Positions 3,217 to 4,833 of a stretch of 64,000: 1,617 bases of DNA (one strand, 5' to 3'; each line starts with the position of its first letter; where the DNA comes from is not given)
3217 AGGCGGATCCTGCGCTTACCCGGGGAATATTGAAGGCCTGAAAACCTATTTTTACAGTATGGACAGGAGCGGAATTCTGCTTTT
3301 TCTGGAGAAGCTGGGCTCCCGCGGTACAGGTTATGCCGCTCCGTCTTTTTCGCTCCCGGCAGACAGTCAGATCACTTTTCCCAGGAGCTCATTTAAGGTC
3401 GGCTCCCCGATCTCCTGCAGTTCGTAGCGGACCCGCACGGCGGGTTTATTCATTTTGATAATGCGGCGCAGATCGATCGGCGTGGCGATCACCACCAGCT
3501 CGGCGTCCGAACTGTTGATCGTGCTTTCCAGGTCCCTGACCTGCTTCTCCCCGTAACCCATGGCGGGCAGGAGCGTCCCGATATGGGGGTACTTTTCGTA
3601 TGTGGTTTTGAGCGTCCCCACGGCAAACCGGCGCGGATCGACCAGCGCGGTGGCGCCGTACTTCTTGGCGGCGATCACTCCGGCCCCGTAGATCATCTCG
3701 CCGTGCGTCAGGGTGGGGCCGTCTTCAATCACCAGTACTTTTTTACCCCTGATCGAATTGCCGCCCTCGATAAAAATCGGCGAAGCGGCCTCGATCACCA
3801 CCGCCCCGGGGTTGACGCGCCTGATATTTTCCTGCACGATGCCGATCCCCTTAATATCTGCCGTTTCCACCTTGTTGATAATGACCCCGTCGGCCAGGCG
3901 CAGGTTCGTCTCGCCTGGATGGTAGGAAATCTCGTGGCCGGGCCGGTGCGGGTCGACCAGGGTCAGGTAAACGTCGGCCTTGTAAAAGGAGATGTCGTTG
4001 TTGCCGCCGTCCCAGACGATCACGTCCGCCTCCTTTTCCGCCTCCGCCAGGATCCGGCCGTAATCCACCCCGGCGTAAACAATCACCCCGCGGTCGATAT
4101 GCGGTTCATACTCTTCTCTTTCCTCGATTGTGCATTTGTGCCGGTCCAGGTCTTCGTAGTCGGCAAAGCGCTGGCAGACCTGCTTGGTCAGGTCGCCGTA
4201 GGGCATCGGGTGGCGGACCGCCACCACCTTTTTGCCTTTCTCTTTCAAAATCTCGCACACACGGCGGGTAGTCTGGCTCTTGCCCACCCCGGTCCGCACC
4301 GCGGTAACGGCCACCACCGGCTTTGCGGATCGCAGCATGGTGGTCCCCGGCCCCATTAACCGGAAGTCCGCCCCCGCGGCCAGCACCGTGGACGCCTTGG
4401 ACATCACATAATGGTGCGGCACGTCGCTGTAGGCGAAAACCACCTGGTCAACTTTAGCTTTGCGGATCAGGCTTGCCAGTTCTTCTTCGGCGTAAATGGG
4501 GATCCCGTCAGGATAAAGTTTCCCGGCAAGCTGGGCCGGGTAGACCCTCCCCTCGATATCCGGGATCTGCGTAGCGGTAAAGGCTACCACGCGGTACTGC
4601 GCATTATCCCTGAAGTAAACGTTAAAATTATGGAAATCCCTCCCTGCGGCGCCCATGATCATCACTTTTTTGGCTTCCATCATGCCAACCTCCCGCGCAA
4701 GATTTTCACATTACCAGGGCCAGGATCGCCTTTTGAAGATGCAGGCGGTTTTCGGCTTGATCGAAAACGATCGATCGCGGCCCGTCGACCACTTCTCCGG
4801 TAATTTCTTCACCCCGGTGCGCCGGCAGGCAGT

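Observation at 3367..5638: argF operonically linked to a cyclic-2,3-diphosphoglycerate-synthetase-like P-loop protein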

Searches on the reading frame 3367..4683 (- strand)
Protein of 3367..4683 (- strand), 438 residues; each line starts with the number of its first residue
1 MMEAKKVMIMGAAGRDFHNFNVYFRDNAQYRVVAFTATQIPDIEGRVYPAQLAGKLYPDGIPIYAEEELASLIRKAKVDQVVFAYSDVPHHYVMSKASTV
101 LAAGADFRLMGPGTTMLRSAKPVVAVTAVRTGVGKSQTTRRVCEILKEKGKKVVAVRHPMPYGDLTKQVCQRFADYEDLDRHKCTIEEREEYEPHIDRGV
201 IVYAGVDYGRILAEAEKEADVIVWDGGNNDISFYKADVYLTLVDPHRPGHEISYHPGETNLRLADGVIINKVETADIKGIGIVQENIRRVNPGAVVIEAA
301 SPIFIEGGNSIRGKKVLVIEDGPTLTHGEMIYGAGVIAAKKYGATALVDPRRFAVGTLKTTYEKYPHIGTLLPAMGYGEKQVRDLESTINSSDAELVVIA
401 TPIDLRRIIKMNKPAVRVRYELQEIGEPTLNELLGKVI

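Call 3: search_protein_families(library=pfam, proteins=[window:3367-4683:-], max_evalue=0.01)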
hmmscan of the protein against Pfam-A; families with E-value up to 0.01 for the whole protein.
window:3367-4683:- (438 aa): 1 family
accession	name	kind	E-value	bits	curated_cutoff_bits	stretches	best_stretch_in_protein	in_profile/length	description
PF01656.29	CbiA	-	0.0019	18.6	25.4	0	124-156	1-33/125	CobQ/CobB/MinD/ParA nucleotide binding domain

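Call 4: search_protein_families(library=ncbifam, proteins=[window:3367-4683:-], max_evalue=0.01)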
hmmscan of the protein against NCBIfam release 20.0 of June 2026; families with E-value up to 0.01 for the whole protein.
window:3367-4683:- (438 aa): 0 families

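Call 5: search_solved_structures(query=window:3367-4683:-, max_evalue=1, show_alignments=2)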
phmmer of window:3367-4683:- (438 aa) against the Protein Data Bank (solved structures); distinct sequences matched with E-value up to 1: 5.
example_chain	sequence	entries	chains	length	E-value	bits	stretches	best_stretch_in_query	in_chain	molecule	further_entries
9sxb_A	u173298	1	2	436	4.2e-05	25.7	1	209-323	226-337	Cyclic 2,3-diphosphoglycerate synthetase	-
8oru_AAA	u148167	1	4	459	0.0075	18.3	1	216-332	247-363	Cyclic 2,3-diphosphoglycerate synthetase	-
8ork_AAA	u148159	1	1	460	0.0075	18.3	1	216-332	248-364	Cyclic 2,3-diphosphoglycerate synthetase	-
2hf8_A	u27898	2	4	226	0.05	15.6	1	248-298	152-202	Probable hydrogenase nickel incorporation protein hypB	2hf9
6z0p_A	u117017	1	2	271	0.14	14.1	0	116-165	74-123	BceF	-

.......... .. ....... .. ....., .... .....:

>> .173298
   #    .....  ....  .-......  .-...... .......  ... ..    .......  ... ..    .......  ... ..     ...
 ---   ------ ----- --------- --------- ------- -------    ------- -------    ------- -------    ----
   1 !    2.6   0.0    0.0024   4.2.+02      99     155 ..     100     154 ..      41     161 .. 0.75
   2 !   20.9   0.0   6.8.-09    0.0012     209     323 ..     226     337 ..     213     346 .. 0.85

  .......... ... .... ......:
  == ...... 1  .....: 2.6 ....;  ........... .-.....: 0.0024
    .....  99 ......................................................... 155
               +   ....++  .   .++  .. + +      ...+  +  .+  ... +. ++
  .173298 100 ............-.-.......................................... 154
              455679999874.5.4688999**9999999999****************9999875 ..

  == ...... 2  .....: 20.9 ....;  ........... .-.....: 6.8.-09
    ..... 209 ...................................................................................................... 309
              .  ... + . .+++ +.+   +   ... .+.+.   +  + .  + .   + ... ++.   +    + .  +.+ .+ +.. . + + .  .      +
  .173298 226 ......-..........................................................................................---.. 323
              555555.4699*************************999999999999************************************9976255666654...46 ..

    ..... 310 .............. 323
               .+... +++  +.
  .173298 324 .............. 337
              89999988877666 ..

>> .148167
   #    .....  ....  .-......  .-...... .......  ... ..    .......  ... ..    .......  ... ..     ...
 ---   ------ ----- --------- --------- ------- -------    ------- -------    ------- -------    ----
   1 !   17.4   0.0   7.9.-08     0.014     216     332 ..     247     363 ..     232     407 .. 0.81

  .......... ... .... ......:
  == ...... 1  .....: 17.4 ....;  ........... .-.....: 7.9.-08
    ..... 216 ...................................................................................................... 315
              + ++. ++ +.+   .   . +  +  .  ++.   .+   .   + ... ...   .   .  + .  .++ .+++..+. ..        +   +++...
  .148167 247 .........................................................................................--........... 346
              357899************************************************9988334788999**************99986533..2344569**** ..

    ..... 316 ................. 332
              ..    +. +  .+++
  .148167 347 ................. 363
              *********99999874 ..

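Call 6: find_homologous_proteins(query=window:3367-4683:-)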
Query window:3367-4683:- (438 aa): 8000 proteins with E <= 0.001 among 8000 candidates; the best 120 are listed.
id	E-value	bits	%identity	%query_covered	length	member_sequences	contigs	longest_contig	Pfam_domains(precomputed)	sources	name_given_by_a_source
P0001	4.9e-290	979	100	100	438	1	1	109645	-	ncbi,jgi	jgi:predicted GTPase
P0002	1.6e-256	869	87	100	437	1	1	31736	-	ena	-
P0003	7.7e-248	840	83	100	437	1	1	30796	-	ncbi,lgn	-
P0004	8.9e-247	837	83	100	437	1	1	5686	-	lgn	-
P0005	1.2e-246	836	83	100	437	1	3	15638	-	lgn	-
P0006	2.3e-242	822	82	100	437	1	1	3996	-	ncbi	-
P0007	1.4e-241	820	81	100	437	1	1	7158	-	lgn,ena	-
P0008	4.5e-241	818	82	100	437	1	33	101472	-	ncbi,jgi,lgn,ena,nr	ncbi:MAG TPA: cyclic 2,3-diphosphoglycerate synthase [Bacillota bacterium]|jgi:predicted GTPase|nr:G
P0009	2.4e-240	816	80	100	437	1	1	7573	-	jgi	-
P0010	3.5e-240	815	81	100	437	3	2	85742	-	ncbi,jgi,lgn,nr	ncbi:MAG: GTPase [Dethiobacter sp.]|jgi:predicted GTPase|nr:GTPase [Dethiobacter sp.]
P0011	5.4e-240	814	81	100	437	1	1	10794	-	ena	-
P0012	8.5e-240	814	81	100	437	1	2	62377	-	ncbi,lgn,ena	-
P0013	2.9e-238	809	80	100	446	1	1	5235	-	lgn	-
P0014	1.9e-237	806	80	100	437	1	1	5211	-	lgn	-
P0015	2.2e-237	806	80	100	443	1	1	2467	-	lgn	-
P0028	4.4e-231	785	77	100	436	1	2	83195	PF02492.26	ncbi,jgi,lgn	-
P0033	7.8e-227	771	75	100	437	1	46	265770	-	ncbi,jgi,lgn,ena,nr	ncbi:MAG: GTPase [Firmicutes bacterium]|jgi:predicted GTPase|nr:GTPase [Bacillota bacterium] HPU0108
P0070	6.9e-221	751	73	100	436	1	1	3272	PF02492.26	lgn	-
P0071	7.0e-221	751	74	100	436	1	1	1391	PF02492.26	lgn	-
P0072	1.3e-220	751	73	100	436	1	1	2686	PF02492.26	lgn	-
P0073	1.6e-220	750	73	100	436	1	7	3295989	PF02492.26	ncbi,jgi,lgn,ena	jgi:predicted GTPase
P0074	1.6e-220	750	73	100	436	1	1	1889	PF02492.26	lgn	-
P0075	2.1e-220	750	73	100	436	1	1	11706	PF02492.26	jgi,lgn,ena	jgi:predicted GTPase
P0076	2.8e-220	750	73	100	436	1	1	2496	PF02492.26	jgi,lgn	jgi:predicted GTPase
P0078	4.0e-220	749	73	100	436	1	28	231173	PF02492.26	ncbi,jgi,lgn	ncbi:MAG: cyclic 2,3-diphosphoglycerate synthase [Dethiobacteria bacterium]|jgi:predicted GTPase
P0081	5.1e-220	749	73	100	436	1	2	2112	PF02492.26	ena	-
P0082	5.8e-220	748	73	100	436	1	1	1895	PF02492.26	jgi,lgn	-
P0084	8.2e-220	748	73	100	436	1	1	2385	PF02492.26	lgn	-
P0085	8.4e-220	748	73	100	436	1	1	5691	PF02492.26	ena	-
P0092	3.9e-219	746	73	100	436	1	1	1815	PF02492.26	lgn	-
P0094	5.3e-219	745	73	100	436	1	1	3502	PF02492.26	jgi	jgi:predicted GTPase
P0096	7.1e-219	745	73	100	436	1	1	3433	PF02492.26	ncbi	-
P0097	7.5e-219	745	73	100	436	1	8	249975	PF02492.26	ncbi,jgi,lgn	ncbi:MAG: cyclic 2,3-diphosphoglycerate synthase [Dethiobacteria bacterium]|jgi:predicted GTPase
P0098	1.0e-218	744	73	100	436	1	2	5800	PF02492.26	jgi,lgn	jgi:predicted GTPase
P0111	1.4e-217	741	74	99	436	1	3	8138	PF02492.26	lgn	-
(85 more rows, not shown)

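Call 8: find_encoding_contigs(protein=P0001, flank=10000, max_places=3)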
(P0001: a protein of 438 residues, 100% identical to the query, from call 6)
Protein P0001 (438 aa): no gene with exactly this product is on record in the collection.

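Call 10: find_encoding_contigs(protein=P0033, flank=8000, max_places=6)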
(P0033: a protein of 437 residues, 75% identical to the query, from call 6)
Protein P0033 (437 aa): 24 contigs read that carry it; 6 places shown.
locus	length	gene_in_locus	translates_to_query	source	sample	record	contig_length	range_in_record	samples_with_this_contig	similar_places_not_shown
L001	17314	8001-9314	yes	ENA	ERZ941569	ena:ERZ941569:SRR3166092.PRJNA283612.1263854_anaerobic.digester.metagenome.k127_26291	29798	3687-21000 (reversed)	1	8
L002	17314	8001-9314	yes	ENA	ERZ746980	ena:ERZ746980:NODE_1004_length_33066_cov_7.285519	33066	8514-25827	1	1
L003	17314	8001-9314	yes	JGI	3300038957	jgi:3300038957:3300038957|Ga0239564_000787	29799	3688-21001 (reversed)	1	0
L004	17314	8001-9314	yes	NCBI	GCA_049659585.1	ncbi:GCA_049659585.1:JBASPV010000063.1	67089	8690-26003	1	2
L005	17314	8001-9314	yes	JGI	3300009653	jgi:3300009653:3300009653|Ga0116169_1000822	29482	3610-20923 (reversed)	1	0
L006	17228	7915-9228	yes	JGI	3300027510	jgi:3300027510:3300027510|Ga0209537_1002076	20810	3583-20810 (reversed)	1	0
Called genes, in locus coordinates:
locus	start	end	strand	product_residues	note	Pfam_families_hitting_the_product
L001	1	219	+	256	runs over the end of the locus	PF01144:CoA_trans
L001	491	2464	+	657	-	PF00202:Aminotran_3, PF00497:SBP_bac_3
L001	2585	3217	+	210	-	PF00571:CBS, PF01842:ACT (weak), PF22190:TTHA0829-like_ACT (weak)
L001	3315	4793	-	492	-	PF00672:HAMP, PF00512:HisKA, PF02518:HATPase_c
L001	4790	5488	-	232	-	PF00072:Response_reg, PF00486:Trans_reg_C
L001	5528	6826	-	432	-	PF13641:Glyco_tranf_2_3, PF00535:Glycos_transf_2, PF13632:Glyco_trans_2_3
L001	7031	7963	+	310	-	PF02729:OTCace_N, PF00185:OTCace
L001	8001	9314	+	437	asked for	-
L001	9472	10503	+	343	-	PF00155:Aminotran_1_2, PF01041:DegT_DnrJ_EryC1 (faint), PF01212:Beta_elim_lyase, PF01053:Cys_Met_Meta_PP (faint)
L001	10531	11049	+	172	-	-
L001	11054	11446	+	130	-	PF04186:FxsA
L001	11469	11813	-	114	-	PF08863:YolD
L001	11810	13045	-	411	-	PF00817:IMS, PF11799:IMS_C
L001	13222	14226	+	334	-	PF02729:OTCace_N, PF00185:OTCace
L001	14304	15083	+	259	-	PF06750:A24_N_bact, PF01478:Peptidase_A24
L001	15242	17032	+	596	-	PF17297:PEPCK_N, PF00821:PEPCK_GTP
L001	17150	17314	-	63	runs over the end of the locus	-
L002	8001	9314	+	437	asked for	-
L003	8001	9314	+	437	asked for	-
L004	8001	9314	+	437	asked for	-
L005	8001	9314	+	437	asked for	-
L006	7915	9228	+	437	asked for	-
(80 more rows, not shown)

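Call 14: find_related_loci(query=window:3367-4683:-, collection=genome_contigs, flank=8000)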
Query window:3367-4683:- (438 aa) in genome_contigs; peptide patterns used: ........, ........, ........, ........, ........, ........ (x = any residue, [..] = any of these).
600 stretches matched a pattern (row limit reached: there are more); 595 encode a relative of the query (tblastn E <= 1e-3); the best 80 are kept; 80 distinct loci.
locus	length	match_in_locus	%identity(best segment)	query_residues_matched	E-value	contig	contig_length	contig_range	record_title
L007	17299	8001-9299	75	4-436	0e+0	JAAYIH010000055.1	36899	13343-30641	MAG: Bacillota bacterium isolate AS09scLD_78 350254_AS09, whole genome shotgun sequence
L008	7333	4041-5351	73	2-438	0e+0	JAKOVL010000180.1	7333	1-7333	MAG: Bacillota bacterium isolate JPNG_maxbin.054 k201_693840, whole genome shotgun sequence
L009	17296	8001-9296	73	6-437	0e+0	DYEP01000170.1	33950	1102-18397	MAG TPA_asm: Symbiobacterium sp. isolate Tomsk_54_12 Tomsk_k141_45314, whole genome shotgun sequence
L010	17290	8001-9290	74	6-436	0e+0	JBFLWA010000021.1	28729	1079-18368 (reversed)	MAG: Bacillota bacterium isolate MAG020 MAG020_21, whole genome shotgun sequence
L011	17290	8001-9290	71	5-434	0e+0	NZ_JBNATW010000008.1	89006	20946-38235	MAG: Thermovenabulum sp. isolate Kamch4342-3A-MB-03 bin7.fa-8, whole genome shotgun sequence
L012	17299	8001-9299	71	2-434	0e+0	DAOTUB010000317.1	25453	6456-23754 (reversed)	MAG TPA_asm: Anaerolineae bacterium isolate F17_41 k129_862333, whole genome shotgun sequence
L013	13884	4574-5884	70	2-438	0e+0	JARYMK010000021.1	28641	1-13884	MAG: Anaerolineae bacterium isolate A05DMB-I-30 NODE_21_length_28641_cov_4.213100, whole genome shotgun sequence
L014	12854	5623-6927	68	2-436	0e+0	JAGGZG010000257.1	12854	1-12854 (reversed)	MAG: Anaerolineae bacterium isolate AUK198 PB_MBMC_152_c_000000000319, whole genome shotgun sequence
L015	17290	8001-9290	70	5-434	0e+0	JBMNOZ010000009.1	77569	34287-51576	MAG: Desulfitobacteriia bacterium isolate SBF912SR4HQ0006 scaffold_597_c1, whole genome shotgun sequence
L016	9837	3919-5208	70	5-434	0e+0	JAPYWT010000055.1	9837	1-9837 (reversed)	MAG: Thermoflexus sp. isolate RSWP15 scaffold_1221_c1, whole genome shotgun sequence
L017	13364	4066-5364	70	2-434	0e+0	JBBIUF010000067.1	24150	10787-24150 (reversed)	MAG: Chloroflexota bacterium isolate RSF170216_bin_47 NODE_2347_length_24150_cov_6.712181, whole genome shotgun sequence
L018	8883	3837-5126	69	5-434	0e+0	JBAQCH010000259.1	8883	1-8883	MAG: Anaerolineae bacterium isolate MFD10570_ilm_asm_bin10 k127_165622, whole genome shotgun sequence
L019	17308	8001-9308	69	2-437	0e+0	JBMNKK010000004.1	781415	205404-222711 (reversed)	MAG: Bacillota bacterium isolate SBF912LR0HQ0201 contig_9361, whole genome shotgun sequence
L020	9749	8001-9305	69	2-436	0e+0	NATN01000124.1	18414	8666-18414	MAG: candidate division KSB1 bacterium 4484_87 ex4484_87_scaffold_8875, whole genome shotgun sequence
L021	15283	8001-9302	70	5-438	0e+0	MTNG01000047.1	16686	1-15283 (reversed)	MAG: Aciduliprofundum sp. JdFR-45 JGI24020J35080_1000994, whole genome shotgun sequence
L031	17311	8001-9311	71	1-437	0e+0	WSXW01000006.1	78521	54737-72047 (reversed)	MAG: Bacillota bacterium isolate X3_MetaBAT.12 scaffold_207, whole genome shotgun sequence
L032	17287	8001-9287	69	6-434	0e+0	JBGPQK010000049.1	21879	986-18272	MAG: Anaerolineae bacterium isolate OBJ1_062018_150_34 k141_279277_length_21879_cov_27.3570, whole genome shotgun sequen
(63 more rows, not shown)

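Call 19: search_protein_representatives(protein=window:3367-4683:-)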
Query: 438 residues. Proteins with E-value up to 0.001 (for the whole library): 3867; up to 1e-10: 2424; up to 1e-30: 693. The best 150 are listed.
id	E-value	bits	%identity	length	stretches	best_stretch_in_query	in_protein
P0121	1.6e-174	597.0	59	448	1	2-435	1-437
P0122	6.6e-154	529.1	55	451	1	5-434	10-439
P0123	4.8e-151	519.7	58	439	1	4-424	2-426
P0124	6.4e-144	496.2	53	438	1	2-431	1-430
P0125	7.8e-139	479.5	51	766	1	6-436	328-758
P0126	1.5e-131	455.5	52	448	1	5-423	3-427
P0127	2.9e-130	451.2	52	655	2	41-436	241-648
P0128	2.0e-128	445.2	50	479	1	5-428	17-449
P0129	4.1e-122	424.4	60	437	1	3-318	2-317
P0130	5.3e-119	414.2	49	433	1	5-424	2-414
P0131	3.5e-118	411.5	48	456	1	8-437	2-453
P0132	4.0e-118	411.3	45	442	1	4-427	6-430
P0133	7.9e-118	410.3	49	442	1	5-436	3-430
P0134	1.6e-117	409.3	67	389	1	10-274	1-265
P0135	1.9e-116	405.7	67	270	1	2-269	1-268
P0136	2.9e-116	405.1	44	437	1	1-436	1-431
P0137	2.2e-115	402.3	51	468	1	2-424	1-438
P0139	1.5e-113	396.2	50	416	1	5-436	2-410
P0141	1.3e-110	386.6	49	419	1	10-422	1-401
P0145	9.5e-109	380.4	43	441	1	5-434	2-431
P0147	1.3e-107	376.6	49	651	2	6-303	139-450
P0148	2.2e-107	375.9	44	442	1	10-426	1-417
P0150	6.8e-104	364.4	44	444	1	5-426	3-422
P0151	1.6e-103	363.2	42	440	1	4-423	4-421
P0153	1.3e-102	360.1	41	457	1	2-423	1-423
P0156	1.6e-101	356.6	41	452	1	2-436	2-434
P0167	5.1e-93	328.6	40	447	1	6-435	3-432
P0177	4.4e-88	312.3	40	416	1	5-420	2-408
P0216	4.0e-74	266.3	37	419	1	5-436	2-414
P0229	2.5e-70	253.8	41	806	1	136-437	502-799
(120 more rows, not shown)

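Call 26: list_cluster_members(proteins=[P0136, P0145, P0148, P0150, P0151, P0153, P0156, P0167, P0177, P0216])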
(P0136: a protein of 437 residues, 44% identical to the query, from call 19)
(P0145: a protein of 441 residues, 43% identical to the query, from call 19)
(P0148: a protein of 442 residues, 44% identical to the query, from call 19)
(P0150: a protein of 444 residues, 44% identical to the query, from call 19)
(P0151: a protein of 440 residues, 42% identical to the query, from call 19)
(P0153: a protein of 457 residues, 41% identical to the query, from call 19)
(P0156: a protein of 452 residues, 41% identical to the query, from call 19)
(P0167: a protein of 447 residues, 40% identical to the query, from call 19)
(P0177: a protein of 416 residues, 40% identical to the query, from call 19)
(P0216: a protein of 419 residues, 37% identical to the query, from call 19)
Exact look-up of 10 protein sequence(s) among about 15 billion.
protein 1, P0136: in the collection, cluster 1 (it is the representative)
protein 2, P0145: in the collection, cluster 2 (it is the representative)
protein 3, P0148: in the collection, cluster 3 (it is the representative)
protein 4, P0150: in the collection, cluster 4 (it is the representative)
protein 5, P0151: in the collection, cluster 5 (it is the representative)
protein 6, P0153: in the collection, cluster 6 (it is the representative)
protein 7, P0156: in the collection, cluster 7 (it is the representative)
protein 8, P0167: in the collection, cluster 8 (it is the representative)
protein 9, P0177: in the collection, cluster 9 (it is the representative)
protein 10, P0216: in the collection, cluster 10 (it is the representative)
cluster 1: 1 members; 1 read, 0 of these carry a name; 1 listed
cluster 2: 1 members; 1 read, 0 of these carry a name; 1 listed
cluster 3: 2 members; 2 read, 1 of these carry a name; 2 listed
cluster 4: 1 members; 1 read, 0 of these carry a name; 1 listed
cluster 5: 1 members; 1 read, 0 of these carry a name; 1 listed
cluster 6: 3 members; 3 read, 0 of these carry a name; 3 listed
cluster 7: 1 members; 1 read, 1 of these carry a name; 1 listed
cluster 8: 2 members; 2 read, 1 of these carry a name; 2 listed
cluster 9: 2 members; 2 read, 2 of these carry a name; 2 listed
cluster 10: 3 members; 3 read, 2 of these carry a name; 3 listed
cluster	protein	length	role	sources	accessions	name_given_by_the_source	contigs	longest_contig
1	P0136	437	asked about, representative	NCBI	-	-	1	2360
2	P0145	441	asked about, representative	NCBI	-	-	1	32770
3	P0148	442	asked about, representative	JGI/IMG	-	-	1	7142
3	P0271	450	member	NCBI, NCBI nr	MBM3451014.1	MAG: GTPase [Armatimonadetes bacterium] | GTPase [Armatimonadota bacterium]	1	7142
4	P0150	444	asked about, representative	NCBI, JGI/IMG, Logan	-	-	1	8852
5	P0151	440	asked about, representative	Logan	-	-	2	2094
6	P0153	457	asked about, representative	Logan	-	-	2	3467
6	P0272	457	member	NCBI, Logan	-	-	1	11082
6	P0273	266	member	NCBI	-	-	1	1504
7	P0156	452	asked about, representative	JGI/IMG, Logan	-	predicted GTPase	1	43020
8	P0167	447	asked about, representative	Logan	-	-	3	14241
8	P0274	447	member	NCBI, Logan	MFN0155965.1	MAG: GTPase [Gaiella sp.]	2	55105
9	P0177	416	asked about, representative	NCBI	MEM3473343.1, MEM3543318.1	MAG: GTPase [archaeon]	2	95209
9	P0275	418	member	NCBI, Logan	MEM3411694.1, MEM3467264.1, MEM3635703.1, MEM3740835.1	MAG: GTPase [archaeon]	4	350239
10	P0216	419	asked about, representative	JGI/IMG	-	-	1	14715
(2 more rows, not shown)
